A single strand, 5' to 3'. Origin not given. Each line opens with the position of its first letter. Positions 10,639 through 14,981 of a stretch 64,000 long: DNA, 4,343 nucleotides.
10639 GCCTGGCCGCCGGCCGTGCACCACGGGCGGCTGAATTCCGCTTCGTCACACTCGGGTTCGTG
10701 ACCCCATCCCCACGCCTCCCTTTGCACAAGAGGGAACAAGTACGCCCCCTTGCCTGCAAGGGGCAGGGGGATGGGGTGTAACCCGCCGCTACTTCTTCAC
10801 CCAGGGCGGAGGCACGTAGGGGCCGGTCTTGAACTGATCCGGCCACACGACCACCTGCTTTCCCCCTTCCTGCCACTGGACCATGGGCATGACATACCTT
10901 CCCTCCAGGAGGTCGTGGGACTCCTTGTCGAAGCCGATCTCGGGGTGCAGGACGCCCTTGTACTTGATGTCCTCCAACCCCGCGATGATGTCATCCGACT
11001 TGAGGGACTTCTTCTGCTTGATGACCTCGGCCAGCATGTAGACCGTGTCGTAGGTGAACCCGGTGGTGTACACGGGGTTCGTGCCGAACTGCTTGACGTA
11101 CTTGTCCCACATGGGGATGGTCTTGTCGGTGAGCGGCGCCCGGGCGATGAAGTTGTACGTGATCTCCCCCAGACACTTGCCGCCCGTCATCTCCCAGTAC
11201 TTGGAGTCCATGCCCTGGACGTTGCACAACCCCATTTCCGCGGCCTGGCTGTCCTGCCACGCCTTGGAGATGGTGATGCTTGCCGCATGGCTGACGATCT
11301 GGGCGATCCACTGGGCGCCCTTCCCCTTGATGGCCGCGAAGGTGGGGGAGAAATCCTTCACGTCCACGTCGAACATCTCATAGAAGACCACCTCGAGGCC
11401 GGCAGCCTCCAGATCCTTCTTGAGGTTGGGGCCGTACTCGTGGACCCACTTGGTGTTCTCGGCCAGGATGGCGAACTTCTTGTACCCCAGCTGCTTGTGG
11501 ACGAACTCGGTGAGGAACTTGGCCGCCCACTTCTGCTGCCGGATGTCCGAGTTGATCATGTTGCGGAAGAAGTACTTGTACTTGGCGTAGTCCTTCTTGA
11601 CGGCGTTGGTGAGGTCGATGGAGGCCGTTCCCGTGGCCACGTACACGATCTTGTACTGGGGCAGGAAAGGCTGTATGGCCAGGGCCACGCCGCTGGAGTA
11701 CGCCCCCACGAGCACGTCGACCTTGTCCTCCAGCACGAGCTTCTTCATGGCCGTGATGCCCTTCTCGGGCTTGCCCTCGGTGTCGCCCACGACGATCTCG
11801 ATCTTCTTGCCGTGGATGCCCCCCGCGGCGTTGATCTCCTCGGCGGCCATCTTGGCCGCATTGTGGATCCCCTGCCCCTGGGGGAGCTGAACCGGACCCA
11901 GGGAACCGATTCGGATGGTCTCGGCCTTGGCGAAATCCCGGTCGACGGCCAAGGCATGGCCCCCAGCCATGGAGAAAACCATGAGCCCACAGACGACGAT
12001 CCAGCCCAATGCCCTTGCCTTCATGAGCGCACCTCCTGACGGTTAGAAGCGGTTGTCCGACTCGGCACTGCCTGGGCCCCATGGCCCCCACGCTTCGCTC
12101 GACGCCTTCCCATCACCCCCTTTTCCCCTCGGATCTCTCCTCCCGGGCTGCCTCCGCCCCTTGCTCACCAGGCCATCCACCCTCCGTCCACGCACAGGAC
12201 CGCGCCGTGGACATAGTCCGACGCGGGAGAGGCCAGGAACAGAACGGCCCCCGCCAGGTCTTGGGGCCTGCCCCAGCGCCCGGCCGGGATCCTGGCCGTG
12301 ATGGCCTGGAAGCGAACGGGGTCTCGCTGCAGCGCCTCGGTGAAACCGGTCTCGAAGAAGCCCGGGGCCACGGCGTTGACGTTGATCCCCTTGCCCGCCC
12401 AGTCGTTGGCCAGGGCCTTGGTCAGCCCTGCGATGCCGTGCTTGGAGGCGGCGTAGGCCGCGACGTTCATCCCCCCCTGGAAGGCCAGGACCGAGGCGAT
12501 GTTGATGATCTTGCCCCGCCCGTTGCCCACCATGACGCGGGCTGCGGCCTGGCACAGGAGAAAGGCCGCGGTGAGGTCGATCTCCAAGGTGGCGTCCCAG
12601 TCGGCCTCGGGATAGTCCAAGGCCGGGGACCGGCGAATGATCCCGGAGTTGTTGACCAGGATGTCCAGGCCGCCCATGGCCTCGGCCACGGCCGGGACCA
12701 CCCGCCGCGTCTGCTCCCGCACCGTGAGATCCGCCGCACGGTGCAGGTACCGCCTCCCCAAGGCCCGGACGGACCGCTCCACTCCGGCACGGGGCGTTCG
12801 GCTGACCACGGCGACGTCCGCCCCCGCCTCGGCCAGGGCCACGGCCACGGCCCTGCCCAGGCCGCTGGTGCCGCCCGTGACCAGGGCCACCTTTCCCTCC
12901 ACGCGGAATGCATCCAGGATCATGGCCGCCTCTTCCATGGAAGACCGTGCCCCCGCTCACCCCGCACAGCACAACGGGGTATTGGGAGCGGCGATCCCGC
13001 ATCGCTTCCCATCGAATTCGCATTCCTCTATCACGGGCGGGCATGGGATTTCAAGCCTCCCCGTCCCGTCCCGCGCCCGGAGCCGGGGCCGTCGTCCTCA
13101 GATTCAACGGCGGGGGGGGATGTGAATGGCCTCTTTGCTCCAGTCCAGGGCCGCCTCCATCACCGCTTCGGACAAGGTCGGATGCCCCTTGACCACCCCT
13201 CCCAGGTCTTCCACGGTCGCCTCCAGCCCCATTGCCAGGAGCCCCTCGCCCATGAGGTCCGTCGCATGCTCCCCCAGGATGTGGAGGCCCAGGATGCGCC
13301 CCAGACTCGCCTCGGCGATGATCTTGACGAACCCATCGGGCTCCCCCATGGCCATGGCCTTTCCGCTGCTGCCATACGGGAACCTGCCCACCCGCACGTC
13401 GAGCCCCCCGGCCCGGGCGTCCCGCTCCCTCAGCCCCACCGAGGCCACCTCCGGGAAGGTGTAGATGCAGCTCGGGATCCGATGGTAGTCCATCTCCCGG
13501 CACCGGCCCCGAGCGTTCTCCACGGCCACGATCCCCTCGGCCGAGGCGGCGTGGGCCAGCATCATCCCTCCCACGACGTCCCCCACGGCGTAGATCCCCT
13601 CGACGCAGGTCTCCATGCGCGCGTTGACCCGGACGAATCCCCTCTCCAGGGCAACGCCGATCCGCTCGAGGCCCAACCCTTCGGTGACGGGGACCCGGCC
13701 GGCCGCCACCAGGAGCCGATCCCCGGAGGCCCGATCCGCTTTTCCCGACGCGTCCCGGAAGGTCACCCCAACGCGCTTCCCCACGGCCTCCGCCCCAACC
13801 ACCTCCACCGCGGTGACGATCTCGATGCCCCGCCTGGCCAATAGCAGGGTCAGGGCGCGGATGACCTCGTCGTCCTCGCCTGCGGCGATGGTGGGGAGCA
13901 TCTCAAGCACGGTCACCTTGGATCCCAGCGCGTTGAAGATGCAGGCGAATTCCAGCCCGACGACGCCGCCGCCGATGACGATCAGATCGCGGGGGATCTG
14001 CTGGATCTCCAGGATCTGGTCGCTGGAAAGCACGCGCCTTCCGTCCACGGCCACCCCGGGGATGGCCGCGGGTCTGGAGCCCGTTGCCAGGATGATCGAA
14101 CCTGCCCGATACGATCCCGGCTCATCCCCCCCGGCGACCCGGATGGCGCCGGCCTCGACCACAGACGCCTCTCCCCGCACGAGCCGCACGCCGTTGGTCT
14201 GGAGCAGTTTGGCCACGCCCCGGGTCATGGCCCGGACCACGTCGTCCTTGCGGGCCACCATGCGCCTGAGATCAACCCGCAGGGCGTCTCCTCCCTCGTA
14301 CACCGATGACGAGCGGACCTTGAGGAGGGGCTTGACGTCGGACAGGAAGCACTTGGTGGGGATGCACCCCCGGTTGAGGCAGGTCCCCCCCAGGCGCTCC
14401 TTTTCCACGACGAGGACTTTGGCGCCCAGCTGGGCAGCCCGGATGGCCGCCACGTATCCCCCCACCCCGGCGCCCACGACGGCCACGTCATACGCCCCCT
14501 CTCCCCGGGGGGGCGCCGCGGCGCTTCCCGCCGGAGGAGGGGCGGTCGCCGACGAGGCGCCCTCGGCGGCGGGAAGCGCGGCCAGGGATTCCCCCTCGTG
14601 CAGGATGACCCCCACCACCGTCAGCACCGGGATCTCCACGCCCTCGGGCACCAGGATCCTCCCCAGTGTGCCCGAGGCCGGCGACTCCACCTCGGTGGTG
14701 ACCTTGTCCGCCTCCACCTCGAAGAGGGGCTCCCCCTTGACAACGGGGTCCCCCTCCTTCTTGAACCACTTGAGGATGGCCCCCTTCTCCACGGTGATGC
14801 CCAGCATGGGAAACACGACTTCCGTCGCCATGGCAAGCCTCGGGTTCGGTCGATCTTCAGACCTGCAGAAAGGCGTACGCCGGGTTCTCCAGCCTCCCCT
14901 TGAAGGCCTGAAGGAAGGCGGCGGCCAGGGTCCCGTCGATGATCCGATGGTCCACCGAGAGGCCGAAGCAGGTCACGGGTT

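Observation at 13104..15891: Rearranged dehydrogenase complex: E2 has no lipoyl domain but two binding domains, and E3 carries the only lipoyl domain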

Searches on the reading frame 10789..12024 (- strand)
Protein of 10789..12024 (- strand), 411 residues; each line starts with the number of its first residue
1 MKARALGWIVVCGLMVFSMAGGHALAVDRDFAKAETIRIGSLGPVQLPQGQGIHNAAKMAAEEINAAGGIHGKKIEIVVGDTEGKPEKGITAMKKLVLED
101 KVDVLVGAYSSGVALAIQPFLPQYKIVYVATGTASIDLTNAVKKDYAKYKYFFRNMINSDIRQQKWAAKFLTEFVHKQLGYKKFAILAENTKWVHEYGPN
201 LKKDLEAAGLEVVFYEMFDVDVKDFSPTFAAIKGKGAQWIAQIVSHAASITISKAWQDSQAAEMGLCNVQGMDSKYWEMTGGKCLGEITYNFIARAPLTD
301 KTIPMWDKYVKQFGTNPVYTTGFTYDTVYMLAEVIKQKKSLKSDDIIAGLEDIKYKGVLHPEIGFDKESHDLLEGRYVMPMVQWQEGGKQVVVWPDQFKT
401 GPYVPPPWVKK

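Call 19: search_protein_families(library=ncbifam, proteins=[window:10789-12024:-], max_evalue=0.00001)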
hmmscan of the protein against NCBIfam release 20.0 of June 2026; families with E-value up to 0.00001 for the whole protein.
window:10789-12024:- (411 aa): 3 families
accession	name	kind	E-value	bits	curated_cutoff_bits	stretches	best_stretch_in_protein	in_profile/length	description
NF011933.0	PRK15404.1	subfamily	2e-20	73.2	477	1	24-239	15-220/370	high-affinity branched-chain amino acid ABC transporter substrate-binding protein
TIGR03669.1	urea_ABC_arch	equivalog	3.8e-16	59.1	494.8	1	50-353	17-308/375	urea ABC transporter substrate-binding protein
TIGR03407.1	urea_ABC_UrtA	exception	1.4e-13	50.5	492.75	1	52-124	19-91/361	urea ABC transporter substrate-binding protein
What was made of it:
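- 7242..12024 (-): Liv-type ABC transporter: a binding protein, two permeases and two ATPases, downstream on the same strand. The binding protein matches the NCBIfam branched-chain amino acid family weakly (call 19).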

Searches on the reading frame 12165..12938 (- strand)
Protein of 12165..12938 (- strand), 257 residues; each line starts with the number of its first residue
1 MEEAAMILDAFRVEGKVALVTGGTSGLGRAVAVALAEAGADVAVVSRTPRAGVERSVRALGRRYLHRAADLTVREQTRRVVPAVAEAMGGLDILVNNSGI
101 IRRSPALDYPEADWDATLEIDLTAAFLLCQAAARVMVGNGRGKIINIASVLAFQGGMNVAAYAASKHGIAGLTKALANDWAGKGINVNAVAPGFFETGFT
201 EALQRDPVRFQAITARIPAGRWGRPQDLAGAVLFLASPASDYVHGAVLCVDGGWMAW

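Call 3: search_protein_families(library=pfam, proteins=[window:12165-12938:-], max_evalue=0.01)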
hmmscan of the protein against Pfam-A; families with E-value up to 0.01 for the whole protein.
window:12165-12938:- (257 aa): 7 families
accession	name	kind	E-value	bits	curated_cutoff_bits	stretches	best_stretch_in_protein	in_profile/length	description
PF13561.12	adh_short_C2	-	8.6e-61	206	27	1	25-254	6-235/236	Enoyl-(Acyl carrier protein) reductase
PF00106.31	adh_short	-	1.6e-56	191.3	26.6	1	16-205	1-192/195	short chain dehydrogenase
PF08659.16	KR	-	1.3e-11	45.1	22.6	1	18-191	3-174/180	KR domain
PF23441.1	SDR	-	2.8e-05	24.1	27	0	158-253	159-254/258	SDR-like rossmann domain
PF13685.12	Fe-ADH_2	-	0.00013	22.4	28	1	117-192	59-135/149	Iron-containing alcohol dehydrogenase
PF01370.27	Epimerase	-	0.00016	21.6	20.9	1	18-124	1-98/240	NAD dependent epimerase/dehydratase family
PF13241.12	NAD_binding_7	-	0.0097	16.9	22.1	0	13-68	5-56/104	Putative NAD(P)-binding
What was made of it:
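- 12165..12938 (-): Short-chain dehydrogenase (KduD-like), immediately downstream of E3. Pfam adh_short_C2 (call 3).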

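Call 19: search_protein_families(library=ncbifam, proteins=[window:12165-12938:-], max_evalue=0.00001)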
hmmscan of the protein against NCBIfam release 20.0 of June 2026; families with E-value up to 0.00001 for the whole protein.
window:12165-12938:- (257 aa): 221 families (the best 25 are shown)
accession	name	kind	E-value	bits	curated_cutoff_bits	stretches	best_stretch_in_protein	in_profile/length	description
TIGR01832.1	kduD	equivalog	3.2e-97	324.9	338.85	1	11-256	1-247/248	2-dehydro-3-deoxy-D-gluconate 5-dehydrogenase KduD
NF005390.0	PRK06935.1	equivalog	7.1e-92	307.4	369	1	7-256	7-257/258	2-dehydro-3-deoxy-D-gluconate 5-dehydrogenase KduD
NF006528.0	PRK08993.1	subfamily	1.3e-82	277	430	1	6-256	1-252/253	2-dehydro-3-deoxy-D-gluconate 5-dehydrogenase KduD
NF006070.0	PRK08213.1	subfamily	8e-68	228.7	279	1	6-256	3-258/259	gluconate 5-dehydrogenase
NF004778.0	PRK06124.1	equivalog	3.2e-66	223.3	303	1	7-256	3-254/256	SDR family oxidoreductase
TIGR01830.1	3oxo_ACP_reduc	equivalog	5.2e-66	222.7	297.75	1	18-254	1-238/239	3-oxoacyl-[acyl-carrier-protein] reductase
NF005488.0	PRK07097.1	equivalog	3.5e-64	216.5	369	1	7-256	2-259/266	gluconate 5-dehydrogenase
NF005711.0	PRK07523.1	subfamily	3.7e-64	216.8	413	1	8-254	3-251/255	SDR family oxidoreductase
NF005559.1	PRK07231.1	subfamily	1.5e-63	214.6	215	1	12-255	1-248/249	glucose 1-dehydrogenase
NF005309.0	PRK06841.1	subfamily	6e-63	212.7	286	1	1-254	1-252/255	GolD/DthD family dehydrogenase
NF009466.0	PRK12826.1-2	subfamily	7.3e-63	212.3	222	1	16-254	4-244/248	3-oxoacyl-ACP reductase FabG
NF004791.0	PRK06138.1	equivalog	3.8e-60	203.3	312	1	12-257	2-252/252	SDR family oxidoreductase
NF004774.0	PRK06114.1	equivalog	4.8e-59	199.8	360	1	6-257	7-262/262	SDR family oxidoreductase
NF009384.0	PRK12743.1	equivalog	1.6e-58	197.9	264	1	15-255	6-248/258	SDR family oxidoreductase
NF004197.0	PRK05653.1-1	equivalog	6.5e-58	196.3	332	1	13-254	5-246/249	3-oxoacyl-ACP reductase FabG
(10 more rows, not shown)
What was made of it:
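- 12165..12938 (-): The BudC model scores 190.9, below 270 (call 19).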

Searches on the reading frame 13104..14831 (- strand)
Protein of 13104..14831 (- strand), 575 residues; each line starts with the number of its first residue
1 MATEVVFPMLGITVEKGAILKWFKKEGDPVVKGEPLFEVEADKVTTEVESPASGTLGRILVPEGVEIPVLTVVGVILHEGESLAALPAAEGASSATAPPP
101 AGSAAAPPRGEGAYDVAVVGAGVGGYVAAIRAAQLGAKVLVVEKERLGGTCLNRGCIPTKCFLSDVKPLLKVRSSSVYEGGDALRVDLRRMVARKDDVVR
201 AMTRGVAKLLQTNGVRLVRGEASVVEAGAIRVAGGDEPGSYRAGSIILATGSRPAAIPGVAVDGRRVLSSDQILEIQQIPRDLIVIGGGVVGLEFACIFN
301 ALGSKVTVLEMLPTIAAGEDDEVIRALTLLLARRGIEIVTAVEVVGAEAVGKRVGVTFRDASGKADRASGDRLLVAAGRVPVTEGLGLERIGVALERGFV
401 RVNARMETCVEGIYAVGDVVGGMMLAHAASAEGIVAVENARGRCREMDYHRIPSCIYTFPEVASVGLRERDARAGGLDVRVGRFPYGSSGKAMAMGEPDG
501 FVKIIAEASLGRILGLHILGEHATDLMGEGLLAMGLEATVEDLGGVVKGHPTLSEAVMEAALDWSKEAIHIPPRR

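Call 3: search_protein_families(library=pfam, proteins=[window:13104-14831:-], max_evalue=0.01)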
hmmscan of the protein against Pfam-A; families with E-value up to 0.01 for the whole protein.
window:13104-14831:- (575 aa): 13 families
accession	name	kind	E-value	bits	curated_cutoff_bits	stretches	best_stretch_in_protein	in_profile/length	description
PF07992.20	Pyr_redox_2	-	2.3e-62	211.5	26.1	1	114-433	1-291/291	Pyridine nucleotide-disulphide oxidoreductase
PF02852.28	Pyr_redox_dim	-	1.5e-32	112.5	25.3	1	452-561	1-110/110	Pyridine nucleotide-disulphide oxidoreductase, dimerisation domain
PF00070.33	Pyr_redox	-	1.4e-18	67.6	22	1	283-359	2-80/82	Pyridine nucleotide-disulphide oxidoreductase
PF00364.28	Biotin_lipoyl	-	1.4e-17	63.7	22.1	1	4-69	2-66/73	Biotin-requiring enzyme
PF01266.30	DAO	-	4.1e-10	40.2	27.9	1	115-150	1-38/353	FAD dependent oxidoreductase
PF01134.28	GIDA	-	6.1e-10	39.1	22.1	1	115-252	1-150/391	Glucose inhibited division protein A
PF13738.12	Pyr_redox_3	-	2.9e-09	37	30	1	239-417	121-305/305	Pyridine nucleotide-disulphide oxidoreductase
PF13450.12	NAD_binding_8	-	3.1e-08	34.2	21.9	1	118-152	1-36/68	NAD(P)-binding Rossmann-like domain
PF12831.13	FAD_oxidored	-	6.1e-08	32.8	27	1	115-158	1-45/416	FAD dependent oxidoreductase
PF01262.27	AlaDh_PNT_C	-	6.5e-07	29.4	23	2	282-315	30-63/214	Alanine dehydrogenase/PNT, C-terminal domain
PF00890.30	FAD_binding_2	-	1.7e-06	27.9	20.4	1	115-147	1-33/414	FAD binding domain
PF03486.20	HI0933_like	-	4.3e-06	26.8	50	1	115-146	2-33/244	HI0933-like protein Rossmann domain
PF01946.23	Thi4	-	0.0021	17.8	26.2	0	114-148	18-54/235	Thi4 family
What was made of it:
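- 13104..14831 (-): E3 dihydrolipoyl dehydrogenase with an N-terminal lipoyl domain, 575 aa. It starts 25 nt after the E2 stop, in a different frame. Pfam Biotin_lipoyl, Pyr_redox_2 and Pyr_redox_dim (call 3).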

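Call 19: search_protein_families(library=ncbifam, proteins=[window:13104-14831:-], max_evalue=0.00001)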
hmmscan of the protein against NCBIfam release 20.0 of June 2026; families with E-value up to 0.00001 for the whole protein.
window:13104-14831:- (575 aa): 63 families (the best 25 are shown)
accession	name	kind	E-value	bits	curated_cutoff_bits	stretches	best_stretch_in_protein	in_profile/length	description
TIGR01350.1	lipoamide_DH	equivalog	2.3e-154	514.5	408.8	1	114-571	2-461/461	dihydrolipoyl dehydrogenase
NF003585.0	PRK05249.1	equivalog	2.1e-98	329.9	465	1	113-564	6-457/464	Si-specific NAD(P)(+) transhydrogenase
TIGR02053.1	MerA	equivalog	2.8e-96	323.3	454.45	1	114-567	1-456/465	mercury(II) reductase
NF004943.0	PRK06292.2-1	equivalog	6.6e-91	305.4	432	1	113-562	3-453/456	dihydrolipoyl dehydrogenase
NF004947.0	PRK06292.2-5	equivalog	8.6e-88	295.3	592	1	113-563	3-457/474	dihydrolipoyl dehydrogenase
NF004991.0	PRK06370.1-3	subfamily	1.9e-84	284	620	1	108-567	30-490/509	FAD-containing oxidoreductase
NF004946.0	PRK06292.2-4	subfamily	2.1e-83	280.7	634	1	113-563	3-469/487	dihydrolipoyl dehydrogenase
NF004945.0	PRK06292.2-3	equivalog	4.1e-78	263.3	494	1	114-558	4-446/457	dihydrolipoyl dehydrogenase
NF004992.0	PRK06370.1-4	equivalog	1e-77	261.5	629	1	113-557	4-448/459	FAD-containing oxidoreductase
NF005884.0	PRK07846.1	equivalog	1.5e-77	261.2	501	1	113-563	3-450/454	mycothione reductase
NF004776.0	PRK06116.1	equivalog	4.2e-77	260.1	480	1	113-556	4-445/450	glutathione-disulfide reductase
NF005883.0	PRK07845.1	equivalog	4.6e-77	260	479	1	115-562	4-457/466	NAD(P)H-quinone dehydrogenase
TIGR03452.1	mycothione_red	equivalog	3e-73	247.3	635.65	1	113-562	2-450/452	mycothione reductase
TIGR01424.1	gluta_reduc_2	equivalog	3.6e-70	236.8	606.05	1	114-557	3-442/446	glutathione-disulfide reductase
TIGR01421.1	gluta_reduc_1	equivalog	1.5e-65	222.2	556.15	1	113-557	2-446/450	glutathione-disulfide reductase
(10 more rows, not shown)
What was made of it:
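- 13104..14831 (-): TIGR01350 passes (call 19).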

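Call 28: search_solved_structures(query=window:13104-14831:-, max_evalue=1e-20)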
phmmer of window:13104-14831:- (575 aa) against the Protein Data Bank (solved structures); distinct sequences matched with E-value up to 1e-20: 127 (the best 60 are shown).
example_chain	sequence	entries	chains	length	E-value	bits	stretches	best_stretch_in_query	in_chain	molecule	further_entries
6uzi_A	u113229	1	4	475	1.6e-107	363.7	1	113-570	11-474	Dihydrolipoyl dehydrogenase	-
5tr3_A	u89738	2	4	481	2.2e-105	356.7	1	114-574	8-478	Dihydrolipoyl dehydrogenase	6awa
3lad_A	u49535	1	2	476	3.8e-105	355.9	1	114-574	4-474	DIHYDROLIPOAMIDE DEHYDROGENASE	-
2eq6_A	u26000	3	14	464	2.6e-104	353.1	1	113-572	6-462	Pyruvate dehydrogenase complex, dihydrolipoamide dehydrogenase E3 component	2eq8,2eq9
5u8u_A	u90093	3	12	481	4.5e-104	352.3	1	113-574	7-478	Dihydrolipoyl dehydrogenase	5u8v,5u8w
1lpf_A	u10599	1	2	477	5.2e-104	352.1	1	114-574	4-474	DIHYDROLIPOAMIDE DEHYDROGENASE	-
2eq7_A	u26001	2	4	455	4.7e-103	349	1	114-570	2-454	2-oxoglutarate dehydrogenase E3 component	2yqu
3urh_A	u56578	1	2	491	4.9e-99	335.7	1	113-570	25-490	Dihydrolipoyl dehydrogenase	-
1dxl_A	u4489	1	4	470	1e-98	334.7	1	110-571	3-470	DIHYDROLIPOAMIDE DEHYDROGENASE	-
2qae_A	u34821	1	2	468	1.5e-97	330.8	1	113-562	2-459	Dihydrolipoyl dehydrogenase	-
1ebd_A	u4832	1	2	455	3.5e-96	326.3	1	116-561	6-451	DIHYDROLIPOAMIDE DEHYDROGENASE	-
6i4s_A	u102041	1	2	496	5.7e-95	322.3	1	114-562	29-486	Dihydrolipoyl dehydrogenase, mitochondrial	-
6i4u_A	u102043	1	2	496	2.9e-94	319.9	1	114-562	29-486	Dihydrolipoyl dehydrogenase, mitochondrial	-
6i4p_A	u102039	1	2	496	3.7e-94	319.6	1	114-562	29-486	Dihydrolipoyl dehydrogenase, mitochondrial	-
6i4t_A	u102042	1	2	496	5.1e-94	319.1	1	114-562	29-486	Dihydrolipoyl dehydrogenase, mitochondrial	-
5u25_A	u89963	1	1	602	1.2e-83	284.9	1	26-562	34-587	Dihydrolipoamide dehydrogenase (E3 component of pyruvate and 2-oxoglutarate dehydrogenase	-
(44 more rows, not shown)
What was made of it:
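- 13104..14831 (-): PDB 5u25, a 602-aa Neisseria E3 with a lipoyl domain, aligns to residues 26-562 (call 28).
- Closest known: Lipoyl-bearing E3 proteins of Neisseria. Same: 5u25 aligns across residues 26-562 of the window E3 (call 28).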
